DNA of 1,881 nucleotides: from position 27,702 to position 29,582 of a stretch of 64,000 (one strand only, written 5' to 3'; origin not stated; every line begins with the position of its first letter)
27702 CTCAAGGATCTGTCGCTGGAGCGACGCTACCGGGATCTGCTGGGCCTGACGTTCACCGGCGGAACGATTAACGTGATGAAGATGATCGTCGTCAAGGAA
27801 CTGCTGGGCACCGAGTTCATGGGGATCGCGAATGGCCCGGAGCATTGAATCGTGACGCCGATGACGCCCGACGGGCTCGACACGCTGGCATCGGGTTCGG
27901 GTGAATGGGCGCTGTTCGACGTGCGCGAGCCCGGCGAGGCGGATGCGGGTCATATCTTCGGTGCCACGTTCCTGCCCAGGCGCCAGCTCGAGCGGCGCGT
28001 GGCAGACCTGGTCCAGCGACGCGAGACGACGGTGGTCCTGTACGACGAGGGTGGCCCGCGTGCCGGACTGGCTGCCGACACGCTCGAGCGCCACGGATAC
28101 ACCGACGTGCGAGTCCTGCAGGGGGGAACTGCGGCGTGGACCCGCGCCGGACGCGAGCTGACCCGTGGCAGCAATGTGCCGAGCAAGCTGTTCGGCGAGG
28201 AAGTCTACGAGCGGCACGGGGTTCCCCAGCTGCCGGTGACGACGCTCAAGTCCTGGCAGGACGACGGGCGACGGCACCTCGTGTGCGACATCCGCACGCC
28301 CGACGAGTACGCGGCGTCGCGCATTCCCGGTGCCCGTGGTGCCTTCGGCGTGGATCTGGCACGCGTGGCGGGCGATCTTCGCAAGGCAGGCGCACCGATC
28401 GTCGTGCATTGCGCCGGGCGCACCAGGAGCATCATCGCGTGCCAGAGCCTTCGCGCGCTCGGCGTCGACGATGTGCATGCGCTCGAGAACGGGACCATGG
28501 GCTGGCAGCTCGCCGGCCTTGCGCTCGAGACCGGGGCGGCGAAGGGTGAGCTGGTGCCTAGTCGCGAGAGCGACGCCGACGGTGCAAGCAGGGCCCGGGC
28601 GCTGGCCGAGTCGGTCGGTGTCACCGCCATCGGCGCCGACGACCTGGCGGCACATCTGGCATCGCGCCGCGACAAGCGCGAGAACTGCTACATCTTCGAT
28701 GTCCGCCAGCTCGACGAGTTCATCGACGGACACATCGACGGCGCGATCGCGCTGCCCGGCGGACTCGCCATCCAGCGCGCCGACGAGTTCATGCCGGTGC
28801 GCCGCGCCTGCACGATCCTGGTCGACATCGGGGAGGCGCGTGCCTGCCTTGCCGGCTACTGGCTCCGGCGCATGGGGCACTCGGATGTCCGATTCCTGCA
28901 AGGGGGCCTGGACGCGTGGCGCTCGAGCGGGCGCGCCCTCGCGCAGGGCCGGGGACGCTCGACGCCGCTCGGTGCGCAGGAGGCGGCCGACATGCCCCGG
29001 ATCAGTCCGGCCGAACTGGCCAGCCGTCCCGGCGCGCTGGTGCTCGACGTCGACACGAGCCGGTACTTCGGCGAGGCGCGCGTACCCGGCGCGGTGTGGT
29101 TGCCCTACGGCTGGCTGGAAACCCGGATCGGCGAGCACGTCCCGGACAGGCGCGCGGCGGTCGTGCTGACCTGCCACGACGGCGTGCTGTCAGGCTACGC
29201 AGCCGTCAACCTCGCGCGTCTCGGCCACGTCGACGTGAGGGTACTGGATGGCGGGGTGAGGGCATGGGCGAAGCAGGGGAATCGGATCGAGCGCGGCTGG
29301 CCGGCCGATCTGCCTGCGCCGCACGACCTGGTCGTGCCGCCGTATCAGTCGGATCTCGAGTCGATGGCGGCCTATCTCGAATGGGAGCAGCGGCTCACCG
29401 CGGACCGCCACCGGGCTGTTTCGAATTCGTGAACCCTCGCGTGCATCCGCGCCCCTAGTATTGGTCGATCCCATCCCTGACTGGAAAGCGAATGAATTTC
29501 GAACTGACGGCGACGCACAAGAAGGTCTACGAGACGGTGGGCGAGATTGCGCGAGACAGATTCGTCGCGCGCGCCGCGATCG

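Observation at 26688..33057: ACAD without a catalytic base + four-domain rhodanese + DszC-like two-component monooxygenase + PaaK-type ligase: candidate undescribed organosulfur acyl-CoA pathway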

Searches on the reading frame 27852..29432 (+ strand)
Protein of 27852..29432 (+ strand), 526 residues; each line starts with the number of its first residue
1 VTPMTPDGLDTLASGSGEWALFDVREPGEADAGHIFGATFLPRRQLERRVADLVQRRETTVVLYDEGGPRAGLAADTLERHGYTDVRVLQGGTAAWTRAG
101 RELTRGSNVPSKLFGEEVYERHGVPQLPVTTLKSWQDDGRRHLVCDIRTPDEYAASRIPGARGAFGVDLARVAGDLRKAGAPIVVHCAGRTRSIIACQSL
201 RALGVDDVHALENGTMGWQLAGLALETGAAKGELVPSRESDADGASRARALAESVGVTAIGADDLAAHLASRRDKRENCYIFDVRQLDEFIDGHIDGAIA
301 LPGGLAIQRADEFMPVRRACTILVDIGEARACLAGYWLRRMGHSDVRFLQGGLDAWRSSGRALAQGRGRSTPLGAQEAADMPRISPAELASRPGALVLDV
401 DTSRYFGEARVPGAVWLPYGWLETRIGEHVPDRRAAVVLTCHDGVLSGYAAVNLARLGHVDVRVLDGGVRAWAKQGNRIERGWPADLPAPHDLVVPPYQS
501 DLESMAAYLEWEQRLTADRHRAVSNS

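Call 10: search_protein_families(library=pfam, proteins=[window:27852-29432:+], max_evalue=0.01)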
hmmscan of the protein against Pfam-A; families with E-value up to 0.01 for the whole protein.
window:27852-29432:+ (526 aa): 1 family
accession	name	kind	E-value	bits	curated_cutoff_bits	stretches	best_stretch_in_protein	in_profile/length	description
PF00581.25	Rhodanese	-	6.8e-56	187.5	22.2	4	15-98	10-101/102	Rhodanese-like domain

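Call 11: search_protein_families(library=ncbifam, proteins=[window:27852-29432:+], max_evalue=0.01)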
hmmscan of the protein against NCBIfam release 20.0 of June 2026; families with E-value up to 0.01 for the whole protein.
window:27852-29432:+ (526 aa): 18 families
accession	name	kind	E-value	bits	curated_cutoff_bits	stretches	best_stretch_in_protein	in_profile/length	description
NF006444.0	PRK08762.1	equivalog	1.8e-60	204.6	449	4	17-122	28-131/387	molybdopterin-synthase adenylyltransferase MoeB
NF005902.0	PRK07878.1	equivalog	1.3e-27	96.7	647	4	5-98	290-383/392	adenylyltransferase/sulfurtransferase MoeZ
NF045521.1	rhoda_near_glyco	subfamily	6.6e-26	90.8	145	3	17-107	30-119/144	rhodanese homology domain-containing protein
NF001195.0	PRK00162.1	equivalog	2.6e-20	72.7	102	2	392-476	18-100/108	thiosulfate sulfurtransferase GlpE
NF007627.0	PRK10287.1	equivalog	3.9e-18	65.6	102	2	22-89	24-91/104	thiosulfate sulfurtransferase PspE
NF041203.1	rhodanese_LYCAU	equivalog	6.1e-17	61.5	115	2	376-479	15-123/126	rhodanese-related (seleno)protein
TIGR02981.1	phageshock_pspE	exception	2.9e-16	59.6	126.3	2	22-89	22-89/101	thiosulfate sulfurtransferase PspE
NF005646.0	PRK07411.1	equivalog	5e-15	55.5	633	2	116-218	273-379/390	molybdopterin-synthase adenylyltransferase MoeB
NF008557.0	PRK11493.1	equivalog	2.6e-11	43.2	250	0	198-302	106-203/281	3-mercaptopyruvate sulfurtransferase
TIGR03865.1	PQQ_CXXCW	subfamily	1e-08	35.3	128.05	0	423-482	104-165/167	PQQ-dependent catabolism-associated CXXCW motif protein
NF001133.1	PRK00142.1-1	equivalog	5.6e-08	32.6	170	1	18-98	121-205/229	oxygen-dependent tRNA uridine(34) hydroxylase TrhO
NF008750.0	PRK11784.1-2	equivalog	2e-07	30.4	241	0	139-162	13-36/346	tRNA 2-selenouridine(34) synthase MnmH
NF008752.0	PRK11784.1-4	equivalog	1.2e-06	27.6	266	0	134-161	11-38/357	tRNA 2-selenouridine(34) synthase MnmH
TIGR03167.1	tRNA_sel_U_synt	equivalog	1.3e-05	24.8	219.75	0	280-302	4-26/311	tRNA 2-selenouridine(34) synthase MnmH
TIGR04271.1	ThiI_C_thiazole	equivalog_domain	7.2e-05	22.8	70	0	21-89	29-99/101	thiazole biosynthesis protein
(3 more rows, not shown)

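Call 16: find_homologous_proteins(query=window:27852-29432:+, max_evalue=1e-10)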
Query window:27852-29432:+ (526 aa): 1899 proteins with E <= 1e-10 among 8000 candidates; the best 120 are listed.
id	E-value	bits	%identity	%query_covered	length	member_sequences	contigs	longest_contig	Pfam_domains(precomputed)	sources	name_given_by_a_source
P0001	0.0e+0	1179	100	99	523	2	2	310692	PF00581.26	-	-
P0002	1.0e-229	781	68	100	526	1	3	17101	PF00581.26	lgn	-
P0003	3.9e-229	779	69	98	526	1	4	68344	PF00581.26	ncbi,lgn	-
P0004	1.1e-227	775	68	100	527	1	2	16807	PF00581.26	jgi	-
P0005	2.1e-227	774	69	99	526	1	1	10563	PF00581.26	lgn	-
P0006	2.3e-225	767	69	98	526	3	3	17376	PF00581.26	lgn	-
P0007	1.6e-224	764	69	100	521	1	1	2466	PF00581.26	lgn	-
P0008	3.3e-222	757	67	100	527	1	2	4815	PF00581.26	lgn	-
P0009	6.9e-221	752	65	100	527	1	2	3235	PF00581.26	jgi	jgi:rhodanese-related sulfurtransferase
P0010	2.1e-219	747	67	99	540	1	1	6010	PF00581.26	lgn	-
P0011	3.9e-216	737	65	99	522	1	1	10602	PF00581.26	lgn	-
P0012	2.7e-215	734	65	100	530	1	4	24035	PF00581.26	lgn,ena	-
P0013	5.3e-212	723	64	100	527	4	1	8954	PF00581.26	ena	-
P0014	2.1e-210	718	65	98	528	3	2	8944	PF00581.26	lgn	-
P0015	4.4e-208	710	67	96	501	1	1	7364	PF00581.26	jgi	jgi:rhodanese-related sulfurtransferase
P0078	9.0e-148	511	53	98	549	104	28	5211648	PF00581.26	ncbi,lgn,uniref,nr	ncbi:rhodanese-like domain-containing protein [Bordetella bronchiseptica]|uniref:rhodanese-like doma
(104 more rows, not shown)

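Call 18: find_related_loci(query=A1, collection=genome_contigs, flank=8000)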
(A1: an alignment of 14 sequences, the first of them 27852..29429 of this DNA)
Query A1 (526 aa) in genome_contigs; peptide patterns used: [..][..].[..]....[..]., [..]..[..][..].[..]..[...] (x = any residue, [..] = any of these).
600 stretches matched a pattern (row limit reached: there are more); 585 encode a relative of the query (tblastn E <= 1e-3); the best 80 are kept; 80 distinct loci.
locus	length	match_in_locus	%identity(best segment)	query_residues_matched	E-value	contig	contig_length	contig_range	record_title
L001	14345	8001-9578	63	1-522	0e+0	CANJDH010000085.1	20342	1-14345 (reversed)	MAG: Burkholderiales bacterium isolate RH-20apr16-384 genome assembly, contig: RH-20APR16-C4504, whole genome shotgun se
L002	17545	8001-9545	51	4-516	4e-165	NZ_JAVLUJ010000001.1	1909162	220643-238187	Pusillimonas sp. SM2304 SM2304_1, whole genome shotgun sequence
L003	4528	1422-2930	48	21-521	2e-141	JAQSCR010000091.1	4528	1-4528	MAG: Pseudolabrys sp. isolate U-2020 MAG004 NODE_1297_length_4528_cov_4.850883, whole genome shotgun sequence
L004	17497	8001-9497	44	18-515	2e-118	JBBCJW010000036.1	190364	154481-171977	MAG: Alphaproteobacteria bacterium isolate MAG_CPB_02 P10B_000000020118, whole genome shotgun sequence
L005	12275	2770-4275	45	15-515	1e-117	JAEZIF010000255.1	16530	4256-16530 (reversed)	MAG: Proteobacteria bacterium isolate OH_CDB_172 k127_1336695, whole genome shotgun sequence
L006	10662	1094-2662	40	1-515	7e-112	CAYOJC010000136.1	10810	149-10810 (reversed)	MAG TPA_asm: uncultured Syntrophobacteraceae bacterium isolate SRP136066_co1_407 genome assembly, contig: NODE_7971_leng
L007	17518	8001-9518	43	5-515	3e-111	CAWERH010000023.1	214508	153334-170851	MAG: uncultured delta proteobacterium isolate MFD09212.bin.2.27 genome assembly, contig: contig_21807, whole genome shot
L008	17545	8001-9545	42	4-516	3e-109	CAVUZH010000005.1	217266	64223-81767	MAG: uncultured delta proteobacterium isolate MFD05567.bin.2.276 genome assembly, contig: contig_127588, whole genome sh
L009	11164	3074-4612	43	19-515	3e-115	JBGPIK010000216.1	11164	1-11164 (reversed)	MAG: Candidatus Binatia bacterium isolate OBJ_0618_7090110_336 k141_3291641_length_11164_cov_113.2355, whole genome shot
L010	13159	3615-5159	41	4-516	2e-106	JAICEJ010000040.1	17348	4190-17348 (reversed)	MAG: Candidatus Binatia bacterium isolate BD_FP_2_bin.16 k141_629352_length_17348_cov_17.1479, whole genome shotgun sequ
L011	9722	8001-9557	40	4-515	2e-106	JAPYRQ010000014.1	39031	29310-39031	MAG: Dehalococcoidia bacterium isolate PW3.metabat2.181 PW3_1508_length_39031_cov_8.084334, whole genome shotgun sequenc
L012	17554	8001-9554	40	2-515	2e-106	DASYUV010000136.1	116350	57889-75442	MAG TPA_asm: Candidatus Binatia bacterium isolate SMAG_U4604 k141_655839, whole genome shotgun sequence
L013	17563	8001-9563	39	2-515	6e-105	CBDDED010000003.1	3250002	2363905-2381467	MAG: Dehalococcoidia bacterium isolate 16f7b922-908d-404a-805e-abae4c84c213 genome assembly, contig: contig_3, whole gen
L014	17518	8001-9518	42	12-515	3e-104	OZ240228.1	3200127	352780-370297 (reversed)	MAG: Dehalococcoidia bacterium isolate b56f2f09-7e5b-4802-a3f6-047262c577dd genome assembly, chromosome: 1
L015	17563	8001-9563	41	4-521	5e-104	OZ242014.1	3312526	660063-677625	MAG: Dehalococcoidia bacterium isolate dc00a5be-81f4-4acd-b4e2-246381d7a392 genome assembly, chromosome: 1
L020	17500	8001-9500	47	12-515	3e-96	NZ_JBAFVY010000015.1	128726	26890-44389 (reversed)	Xanthobacter tagetidis DSM 11602 strain KA Contig015, whole genome shotgun sequence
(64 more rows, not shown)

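Call 22: find_encoding_contigs(protein=P0078, flank=10000, max_places=2)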
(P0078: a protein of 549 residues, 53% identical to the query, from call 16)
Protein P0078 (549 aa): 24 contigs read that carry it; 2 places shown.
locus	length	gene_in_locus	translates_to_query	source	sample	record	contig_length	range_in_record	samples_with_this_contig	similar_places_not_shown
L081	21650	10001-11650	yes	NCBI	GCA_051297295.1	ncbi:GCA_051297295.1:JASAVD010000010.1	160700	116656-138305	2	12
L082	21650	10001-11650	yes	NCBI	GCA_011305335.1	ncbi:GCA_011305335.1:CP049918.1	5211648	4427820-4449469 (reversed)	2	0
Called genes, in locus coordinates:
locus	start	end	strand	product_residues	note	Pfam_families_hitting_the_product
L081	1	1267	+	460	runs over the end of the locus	PF00033:Cytochrome_B, PF13631:Cytochrom_B_N_2, PF00032:Cytochrom_B_C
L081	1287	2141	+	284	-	PF02167:Cytochrom_C1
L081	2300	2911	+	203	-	PF02798:GST_N, PF13417:GST_N_3, PF22441:CLIC-like_N, PF13409:GST_N_2, PF00043:GST_C (weak), PF13410:GST_C_2 (weak)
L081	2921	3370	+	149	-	PF04386:SspB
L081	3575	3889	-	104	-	PF09413:DUF2007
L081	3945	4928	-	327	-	PF03401:TctC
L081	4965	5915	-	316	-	PF12740:PETase (weak), PF01738:DLH (weak), PF02129:Peptidase_S15, PF12146:Hydrolase_4, PF00561:Abhydrolase_1, PF12697:Abhydrolase_6, PF00326:Peptidase_S9 (faint), PF05448:AXE1 (weak), +1 more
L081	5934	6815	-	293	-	PF04909:Amidohydro_2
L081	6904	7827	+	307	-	PF00126:HTH_1, PF03466:LysR_substrate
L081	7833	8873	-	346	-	PF00890:FAD_binding_2 (faint), PF07992:Pyr_redox_2, PF13738:Pyr_redox_3, PF00070:Pyr_redox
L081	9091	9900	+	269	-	PF09339:HTH_IclR, PF01614:IclR_C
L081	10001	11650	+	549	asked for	PF00581:Rhodanese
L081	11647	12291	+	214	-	-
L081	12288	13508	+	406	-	PF02515:CoA_transf_3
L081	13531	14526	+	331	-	PF03401:TctC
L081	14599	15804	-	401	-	PF02515:CoA_transf_3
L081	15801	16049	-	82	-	PF00462:Glutaredoxin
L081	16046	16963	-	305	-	-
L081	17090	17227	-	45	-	-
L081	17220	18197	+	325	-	PF03401:TctC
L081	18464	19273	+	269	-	PF02917:Pertussis_S1, PF22596:Scabin-like (weak)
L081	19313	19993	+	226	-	PF03440:APT, PF02918:Pertussis_S2S3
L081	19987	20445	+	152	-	PF09275:Pertus-S4-tox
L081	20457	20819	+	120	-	PF09276:Pertus-S5-tox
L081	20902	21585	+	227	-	PF03440:APT, PF02918:Pertussis_S2S3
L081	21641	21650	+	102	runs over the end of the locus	PF04956:TrbC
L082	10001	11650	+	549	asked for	PF00581:Rhodanese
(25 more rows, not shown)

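Call 23: find_encoding_contigs(protein=P0001, flank=10000, max_places=2)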
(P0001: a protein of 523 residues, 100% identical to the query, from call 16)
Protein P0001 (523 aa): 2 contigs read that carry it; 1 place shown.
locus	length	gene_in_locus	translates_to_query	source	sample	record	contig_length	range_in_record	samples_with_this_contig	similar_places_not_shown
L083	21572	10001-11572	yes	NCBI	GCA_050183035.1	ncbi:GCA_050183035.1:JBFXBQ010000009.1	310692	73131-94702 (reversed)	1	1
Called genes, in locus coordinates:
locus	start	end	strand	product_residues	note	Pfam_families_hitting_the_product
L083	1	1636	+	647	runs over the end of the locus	PF16177:ACAS_N, PF00501:AMP-binding, PF13193:AMP-binding_C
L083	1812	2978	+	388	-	PF02771:Acyl-CoA_dh_N, PF02770:Acyl-CoA_dh_M, PF00441:Acyl-CoA_dh_1, PF08028:Acyl-CoA_dh_2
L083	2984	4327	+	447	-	PF03972:MmgE_PrpD_N, PF19305:MmgE_PrpD_C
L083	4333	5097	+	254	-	PF00106:adh_short, PF08659:KR, PF13561:adh_short_C2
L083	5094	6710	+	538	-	PF01989:AcnX_swivel_put, PF04412:AcnX, PF28403:AcnX_2nd, PF28406:AcnX_3rd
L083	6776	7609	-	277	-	PF03401:TctC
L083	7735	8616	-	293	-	PF03401:TctC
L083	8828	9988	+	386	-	PF02771:Acyl-CoA_dh_N, PF02770:Acyl-CoA_dh_M, PF00441:Acyl-CoA_dh_1, PF08028:Acyl-CoA_dh_2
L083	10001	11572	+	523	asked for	PF00581:Rhodanese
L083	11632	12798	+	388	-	PF02771:Acyl-CoA_dh_N, PF02770:Acyl-CoA_dh_M, PF00441:Acyl-CoA_dh_1, PF08028:Acyl-CoA_dh_2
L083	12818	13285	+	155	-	PF01613:Flavin_Reduct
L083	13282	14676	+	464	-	PF00501:AMP-binding (faint), PF14535:AMP-binding_C_2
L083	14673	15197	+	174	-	PF01613:Flavin_Reduct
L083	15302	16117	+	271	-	PF09339:HTH_IclR, PF01614:IclR_C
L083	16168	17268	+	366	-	PF02515:CoA_transf_3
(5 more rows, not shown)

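Call 44: search_protein_families(library=pfam, proteins=[L081:11647-12291:+, L081:16046-16963:-, L015:9875-11065:+, L010:2471-3421:-], max_evalue=0.01)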
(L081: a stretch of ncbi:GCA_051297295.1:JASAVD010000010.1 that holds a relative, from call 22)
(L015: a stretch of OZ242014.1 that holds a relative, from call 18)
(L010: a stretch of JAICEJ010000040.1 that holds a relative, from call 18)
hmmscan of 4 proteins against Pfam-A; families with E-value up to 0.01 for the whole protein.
L081:11647-12291:+ (214 aa): 0 families

L081:16046-16963:- (305 aa): 0 families

L015:9875-11065:+ (396 aa): 3 families
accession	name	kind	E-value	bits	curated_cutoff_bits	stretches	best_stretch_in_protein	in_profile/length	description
PF00174.25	Oxidored_molyb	-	5e-54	182.8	24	1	78-255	4-168/169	Oxidoreductase molybdopterin binding domain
PF03404.22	Mo-co_dimer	-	8.1e-13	49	22.7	1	277-390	5-134/138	Mo-co oxidoreductase dimerisation domain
PF17957.7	Big_7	-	1.9e-06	28.8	24.1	1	285-356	5-68/70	Bacterial Ig domain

L010:2471-3421:- (316 aa): 2 families
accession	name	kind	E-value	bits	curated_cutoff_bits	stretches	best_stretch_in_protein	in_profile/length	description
PF00701.28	DHDPS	-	2.9e-41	141.5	22.1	1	8-298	2-282/289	Dihydrodipicolinate synthetase family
PF15084.11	DUF4550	-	0.0048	17.7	27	0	133-204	13-85/95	Domain of unknown function (DUF4550)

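Call 48: search_solved_structures(query=window:27861-29429:+, max_evalue=0.00001, show_alignments=0)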
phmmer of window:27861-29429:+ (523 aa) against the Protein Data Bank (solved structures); distinct sequences matched with E-value up to 0.00001: 9.
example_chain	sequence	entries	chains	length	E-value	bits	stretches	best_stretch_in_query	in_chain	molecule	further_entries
1yt8_A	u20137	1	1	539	1.7e-68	234.5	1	14-513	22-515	thiosulfate sulfurtransferase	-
6mxv_A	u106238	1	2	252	7.6e-20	73.9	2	15-94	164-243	Rhodanese-like family protein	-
3tp9_A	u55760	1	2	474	4.8e-09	38.3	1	3-97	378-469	BETA-LACTAMASE and RHODANESE DOMAIN PROTEIN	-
2kl3_A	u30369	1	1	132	1.5e-07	33.3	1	267-374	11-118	Alr3790 protein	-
3ilm_A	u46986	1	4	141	2.1e-07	32.8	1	267-374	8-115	Alr3790 protein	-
3k9r_A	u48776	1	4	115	7e-07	31.1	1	12-97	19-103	Alr3790 protein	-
3hix_A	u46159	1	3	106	7.6e-07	31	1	12-97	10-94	Alr3790 protein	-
2jtq_A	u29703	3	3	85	5.3e-06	28.2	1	19-85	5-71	Phage shock protein E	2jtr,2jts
1e0c_A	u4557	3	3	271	9.8e-06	27.3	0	39-161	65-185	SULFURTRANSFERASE | PUTATIVE THIOSULFATE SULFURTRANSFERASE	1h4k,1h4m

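Call 81: search_protein_families(library=pfam, proteins=[L020:912-2051:+, L020:2042-3679:-, L020:3676-5214:-, L020:5618-6121:-, L020:6289-7443:+, L020:9590-11260:-, L020:9371-11785:+, L020:11199-12914:+, L020:13101-13880:+, L020:15557-16993:+], max_evalue=0.00001)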
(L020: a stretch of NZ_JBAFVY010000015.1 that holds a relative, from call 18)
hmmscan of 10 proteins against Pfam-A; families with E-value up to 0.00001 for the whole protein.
L020:912-2051:+ (379 aa): 2 families
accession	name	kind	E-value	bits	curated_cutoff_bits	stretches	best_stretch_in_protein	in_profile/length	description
PF13378.12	MR_MLE_C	-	1.1e-63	215.3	29.4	1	151-365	2-218/219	Enolase C-terminal domain-like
PF02746.21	MR_MLE_N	-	3.8e-20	72.7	22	1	21-128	16-117/117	Mandelate racemase / muconate lactonizing enzyme, N-terminal domain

L020:2042-3679:- (545 aa): 4 families
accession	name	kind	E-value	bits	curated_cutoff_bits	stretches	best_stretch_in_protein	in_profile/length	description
PF00890.30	FAD_binding_2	-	2e-45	156.1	20.4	1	19-513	1-412/414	FAD binding domain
PF01266.30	DAO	-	9.3e-12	45.6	27.9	1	19-221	1-209/353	FAD dependent oxidoreductase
PF12831.13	FAD_oxidored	-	1.2e-08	35.1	27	1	19-68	1-50/416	FAD dependent oxidoreductase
PF03486.20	HI0933_like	-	6.3e-08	32.8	50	0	19-62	2-45/244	HI0933-like protein Rossmann domain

L020:3676-5214:- (512 aa): 1 family
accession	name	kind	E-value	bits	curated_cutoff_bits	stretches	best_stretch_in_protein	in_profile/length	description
PF01039.27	Carboxyl_trans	-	2.5e-111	373.2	22.3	1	30-500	4-480/493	Carboxyl transferase domain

L020:5618-6121:- (167 aa): 1 family
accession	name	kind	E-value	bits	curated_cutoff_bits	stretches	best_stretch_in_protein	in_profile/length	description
PF01613.24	Flavin_Reduct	-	1.4e-38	132.9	27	1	16-161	1-152/153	Flavin reductase like domain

L020:6289-7443:+ (384 aa): 4 families
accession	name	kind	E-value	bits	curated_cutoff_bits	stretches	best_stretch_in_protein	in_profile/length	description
PF00441.29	Acyl-CoA_dh_1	-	3.3e-41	141.3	22.4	1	234-374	11-150/150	Acyl-CoA dehydrogenase, C-terminal domain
PF02771.21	Acyl-CoA_dh_N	-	4.1e-19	69.4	22.9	1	6-116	1-113/113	Acyl-CoA dehydrogenase, N-terminal domain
PF08028.16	Acyl-CoA_dh_2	-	8.6e-17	62.1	22.7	1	241-349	3-120/134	Acyl-CoA dehydrogenase, C-terminal domain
PF02770.24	Acyl-CoA_dh_M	-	9.5e-16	58.2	33.3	1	121-211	2-95/97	Acyl-CoA dehydrogenase, middle domain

L020:9590-11260:- (556 aa): 2 families
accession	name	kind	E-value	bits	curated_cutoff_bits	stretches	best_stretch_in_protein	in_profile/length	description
PF00155.27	Aminotran_1_2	-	2.1e-28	100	19.7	1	209-535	18-355/361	Aminotransferase class I and II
PF00392.27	GntR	-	7.1e-13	48.5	27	1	111-173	2-64/64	Bacterial regulatory proteins, gntR family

L020:9371-11785:+ (804 aa): 0 families

L020:11199-12914:+ (571 aa): 2 families
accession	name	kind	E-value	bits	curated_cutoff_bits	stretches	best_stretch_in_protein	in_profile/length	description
PF00501.34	AMP-binding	-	1.1e-75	255.4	29.9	1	41-417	10-384/384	AMP-binding enzyme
PF13193.12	AMP-binding_C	-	1.3e-16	61.7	24.5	1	468-540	1-73/76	AMP-binding enzyme C-terminal domain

L020:13101-13880:+ (259 aa): 4 families
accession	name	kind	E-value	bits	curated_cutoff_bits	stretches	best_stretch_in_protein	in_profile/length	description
PF13561.12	adh_short_C2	-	9.9e-65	218.8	27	1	15-253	1-234/236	Enoyl-(Acyl carrier protein) reductase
PF00106.31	adh_short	-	2.1e-58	197.5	26.6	1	10-196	2-188/195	short chain dehydrogenase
PF08659.16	KR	-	4.3e-19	69.6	22.6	1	11-170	3-162/180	KR domain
PF23441.1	SDR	-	4.1e-08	33.4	27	1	9-253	8-254/258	SDR-like rossmann domain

L020:15557-16993:+ (478 aa): 5 families
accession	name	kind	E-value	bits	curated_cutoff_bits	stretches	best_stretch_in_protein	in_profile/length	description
PF02786.22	CPSase_L_D2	-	3.1e-61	207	19.8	1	130-339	1-209/211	Carbamoyl-phosphate synthase L chain, ATP binding domain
PF00289.28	Biotin_carb_N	-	4.1e-44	150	25.5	1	17-124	2-109/110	Biotin carboxylase, N-terminal domain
PF02785.25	Biotin_carb_C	-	2.6e-37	127.7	32.4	1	354-460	1-106/108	Biotin carboxylase C-terminal domain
PF07478.18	Dala_Dala_lig_C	-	9.2e-09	35.5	24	1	160-308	28-174/204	D-ala D-ala ligase C-terminus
PF02222.28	ATP-grasp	-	7.1e-06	26.2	27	0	156-309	18-162/179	ATP-grasp domain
